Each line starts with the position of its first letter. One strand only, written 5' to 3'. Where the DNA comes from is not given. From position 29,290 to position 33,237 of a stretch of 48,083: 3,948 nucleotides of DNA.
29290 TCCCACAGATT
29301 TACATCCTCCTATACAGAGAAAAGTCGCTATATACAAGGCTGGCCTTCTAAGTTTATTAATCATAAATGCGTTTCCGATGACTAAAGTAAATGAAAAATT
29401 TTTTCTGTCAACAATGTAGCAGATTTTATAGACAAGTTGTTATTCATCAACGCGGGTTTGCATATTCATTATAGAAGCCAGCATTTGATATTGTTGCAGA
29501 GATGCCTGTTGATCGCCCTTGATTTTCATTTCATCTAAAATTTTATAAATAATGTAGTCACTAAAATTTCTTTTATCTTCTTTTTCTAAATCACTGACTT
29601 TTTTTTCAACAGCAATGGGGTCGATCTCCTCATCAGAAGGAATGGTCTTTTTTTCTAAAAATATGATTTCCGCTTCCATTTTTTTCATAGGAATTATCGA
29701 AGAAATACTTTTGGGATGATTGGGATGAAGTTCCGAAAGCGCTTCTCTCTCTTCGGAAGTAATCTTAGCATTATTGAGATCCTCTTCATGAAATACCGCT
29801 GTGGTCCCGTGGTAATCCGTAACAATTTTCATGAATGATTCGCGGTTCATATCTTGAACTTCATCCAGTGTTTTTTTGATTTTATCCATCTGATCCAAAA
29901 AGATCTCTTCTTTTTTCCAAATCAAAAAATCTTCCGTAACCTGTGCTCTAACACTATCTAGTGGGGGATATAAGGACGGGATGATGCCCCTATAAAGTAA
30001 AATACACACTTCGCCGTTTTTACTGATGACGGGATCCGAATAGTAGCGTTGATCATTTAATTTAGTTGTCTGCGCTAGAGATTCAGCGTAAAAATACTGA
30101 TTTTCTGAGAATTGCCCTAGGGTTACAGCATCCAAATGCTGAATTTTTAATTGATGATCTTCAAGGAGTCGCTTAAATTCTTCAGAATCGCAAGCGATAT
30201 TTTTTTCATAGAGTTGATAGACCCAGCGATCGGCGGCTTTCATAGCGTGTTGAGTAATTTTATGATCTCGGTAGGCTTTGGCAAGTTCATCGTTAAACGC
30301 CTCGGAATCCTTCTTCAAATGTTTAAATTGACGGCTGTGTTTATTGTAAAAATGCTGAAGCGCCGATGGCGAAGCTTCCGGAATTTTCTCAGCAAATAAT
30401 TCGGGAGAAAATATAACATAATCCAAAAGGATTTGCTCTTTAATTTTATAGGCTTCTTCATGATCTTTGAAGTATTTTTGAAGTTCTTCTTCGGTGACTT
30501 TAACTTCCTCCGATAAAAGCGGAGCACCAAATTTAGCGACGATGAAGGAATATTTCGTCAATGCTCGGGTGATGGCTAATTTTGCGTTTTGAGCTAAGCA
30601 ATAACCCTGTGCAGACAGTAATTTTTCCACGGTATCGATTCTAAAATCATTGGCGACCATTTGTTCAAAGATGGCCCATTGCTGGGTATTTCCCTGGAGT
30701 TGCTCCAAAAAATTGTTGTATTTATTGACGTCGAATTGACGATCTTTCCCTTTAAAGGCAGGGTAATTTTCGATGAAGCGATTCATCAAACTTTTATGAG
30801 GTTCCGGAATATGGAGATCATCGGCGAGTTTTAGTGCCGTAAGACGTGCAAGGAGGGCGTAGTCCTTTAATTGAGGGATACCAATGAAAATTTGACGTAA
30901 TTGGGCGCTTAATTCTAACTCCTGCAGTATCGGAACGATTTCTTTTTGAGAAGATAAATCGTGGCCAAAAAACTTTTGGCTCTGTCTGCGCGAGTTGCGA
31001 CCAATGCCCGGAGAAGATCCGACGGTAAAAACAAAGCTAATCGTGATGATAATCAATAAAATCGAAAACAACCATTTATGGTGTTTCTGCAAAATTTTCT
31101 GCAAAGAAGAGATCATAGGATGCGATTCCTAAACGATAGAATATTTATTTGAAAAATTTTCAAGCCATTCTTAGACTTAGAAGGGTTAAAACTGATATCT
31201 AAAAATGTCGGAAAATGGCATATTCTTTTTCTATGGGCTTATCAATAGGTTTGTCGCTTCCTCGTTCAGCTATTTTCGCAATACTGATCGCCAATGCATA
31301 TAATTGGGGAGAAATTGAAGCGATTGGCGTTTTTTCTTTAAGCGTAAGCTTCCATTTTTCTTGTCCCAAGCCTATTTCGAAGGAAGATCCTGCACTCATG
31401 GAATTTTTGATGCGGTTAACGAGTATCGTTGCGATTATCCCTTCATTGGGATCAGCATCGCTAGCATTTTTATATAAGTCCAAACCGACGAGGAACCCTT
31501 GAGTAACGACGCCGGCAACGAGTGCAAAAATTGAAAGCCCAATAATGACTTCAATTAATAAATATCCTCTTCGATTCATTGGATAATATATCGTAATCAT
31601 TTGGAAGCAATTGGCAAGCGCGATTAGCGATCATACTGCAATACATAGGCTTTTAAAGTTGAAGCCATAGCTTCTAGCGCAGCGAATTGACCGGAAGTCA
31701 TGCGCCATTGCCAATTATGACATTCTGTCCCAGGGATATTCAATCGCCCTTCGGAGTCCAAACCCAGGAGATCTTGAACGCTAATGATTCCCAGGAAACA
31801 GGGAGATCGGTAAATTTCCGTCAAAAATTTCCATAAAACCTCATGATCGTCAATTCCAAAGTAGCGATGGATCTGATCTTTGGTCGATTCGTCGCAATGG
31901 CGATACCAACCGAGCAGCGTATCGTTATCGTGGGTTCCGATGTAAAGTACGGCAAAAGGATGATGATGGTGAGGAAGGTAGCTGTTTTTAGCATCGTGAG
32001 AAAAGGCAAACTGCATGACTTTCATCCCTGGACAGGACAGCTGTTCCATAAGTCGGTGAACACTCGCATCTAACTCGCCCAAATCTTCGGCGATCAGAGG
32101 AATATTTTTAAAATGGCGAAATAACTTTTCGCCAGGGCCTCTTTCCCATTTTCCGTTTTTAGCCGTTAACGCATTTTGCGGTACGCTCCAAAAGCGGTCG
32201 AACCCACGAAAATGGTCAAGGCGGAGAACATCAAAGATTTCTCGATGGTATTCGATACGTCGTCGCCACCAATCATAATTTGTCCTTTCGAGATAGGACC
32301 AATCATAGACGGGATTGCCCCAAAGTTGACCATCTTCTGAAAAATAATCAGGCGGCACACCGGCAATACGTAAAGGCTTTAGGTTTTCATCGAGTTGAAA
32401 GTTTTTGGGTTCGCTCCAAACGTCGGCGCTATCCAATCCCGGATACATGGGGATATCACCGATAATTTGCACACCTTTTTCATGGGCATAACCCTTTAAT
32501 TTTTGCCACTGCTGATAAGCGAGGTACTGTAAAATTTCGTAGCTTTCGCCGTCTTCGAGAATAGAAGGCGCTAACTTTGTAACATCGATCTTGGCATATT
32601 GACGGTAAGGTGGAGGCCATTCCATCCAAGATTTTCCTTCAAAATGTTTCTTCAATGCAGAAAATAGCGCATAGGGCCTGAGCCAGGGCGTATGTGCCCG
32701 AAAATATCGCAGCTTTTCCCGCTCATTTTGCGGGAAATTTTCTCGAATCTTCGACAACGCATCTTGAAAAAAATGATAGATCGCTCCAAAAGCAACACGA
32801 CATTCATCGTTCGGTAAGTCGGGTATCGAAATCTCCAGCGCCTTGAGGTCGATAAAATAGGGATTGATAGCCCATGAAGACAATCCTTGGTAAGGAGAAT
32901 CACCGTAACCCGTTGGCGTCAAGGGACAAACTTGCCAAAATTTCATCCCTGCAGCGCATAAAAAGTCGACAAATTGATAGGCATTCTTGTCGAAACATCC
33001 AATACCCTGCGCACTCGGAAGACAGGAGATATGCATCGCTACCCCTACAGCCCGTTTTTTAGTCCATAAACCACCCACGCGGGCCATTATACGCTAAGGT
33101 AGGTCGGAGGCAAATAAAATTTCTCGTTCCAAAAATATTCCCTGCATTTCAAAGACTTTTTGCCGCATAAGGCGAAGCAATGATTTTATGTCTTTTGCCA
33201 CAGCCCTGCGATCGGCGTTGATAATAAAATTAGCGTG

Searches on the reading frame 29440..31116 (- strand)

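Call 12: search_protein_families(library=pfam, proteins=[window:29440-31116:-], max_evalue=0.001)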
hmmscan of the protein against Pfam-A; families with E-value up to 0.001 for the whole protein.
window:29440-31116:- (558 aa): 2 families
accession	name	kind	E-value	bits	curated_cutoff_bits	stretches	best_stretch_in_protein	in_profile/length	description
PF13145.12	Rotamase_2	-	1.3e-05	26.4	27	0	249-390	2-120/121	PPIC-type PPIASE domain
PF13624.11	SurA_N_3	-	4e-05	23.9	27.2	0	91-160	94-158/162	SurA-like N-terminal domain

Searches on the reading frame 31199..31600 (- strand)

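Call 12: search_protein_families(library=pfam, proteins=[window:31199-31600:-], max_evalue=0.001)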
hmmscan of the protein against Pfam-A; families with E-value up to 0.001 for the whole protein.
window:31199-31600:- (133 aa): 1 family
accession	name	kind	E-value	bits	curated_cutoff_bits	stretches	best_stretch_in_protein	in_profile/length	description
PF07963.17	N_methyl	-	0.00076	19.4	21.2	0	9-32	3-26/27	Prokaryotic N-terminal methylation motif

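Call 88: search_protein_families(library=ncbifam, proteins=[window:31199-31600:-], max_evalue=0.001)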
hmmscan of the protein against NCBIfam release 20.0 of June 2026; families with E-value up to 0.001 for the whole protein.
window:31199-31600:- (133 aa): 0 families

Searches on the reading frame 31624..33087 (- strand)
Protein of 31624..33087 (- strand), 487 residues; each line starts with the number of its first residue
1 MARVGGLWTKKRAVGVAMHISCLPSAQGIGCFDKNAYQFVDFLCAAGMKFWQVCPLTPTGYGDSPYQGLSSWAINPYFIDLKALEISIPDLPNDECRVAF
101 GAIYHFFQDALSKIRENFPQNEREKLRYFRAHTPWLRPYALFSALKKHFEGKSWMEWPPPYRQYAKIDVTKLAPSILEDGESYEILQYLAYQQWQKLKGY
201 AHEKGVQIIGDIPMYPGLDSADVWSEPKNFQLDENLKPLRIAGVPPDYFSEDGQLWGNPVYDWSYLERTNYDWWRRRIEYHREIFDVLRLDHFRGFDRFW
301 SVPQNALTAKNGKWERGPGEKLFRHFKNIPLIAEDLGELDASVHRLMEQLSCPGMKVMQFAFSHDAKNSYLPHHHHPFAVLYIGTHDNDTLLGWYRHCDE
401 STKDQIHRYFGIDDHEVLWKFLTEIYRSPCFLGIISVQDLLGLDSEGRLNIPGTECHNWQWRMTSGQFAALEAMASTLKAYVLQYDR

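Call 13: search_protein_families(library=pfam, proteins=[window:31624-33087:-], max_evalue=0.001)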
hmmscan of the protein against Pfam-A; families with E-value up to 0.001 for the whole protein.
window:31624-33087:- (487 aa): 1 family
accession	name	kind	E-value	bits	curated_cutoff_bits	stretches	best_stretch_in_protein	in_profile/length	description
PF02446.23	Glyco_hydro_77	-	8.3e-153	510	25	1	18-467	1-463/465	4-alpha-glucanotransferase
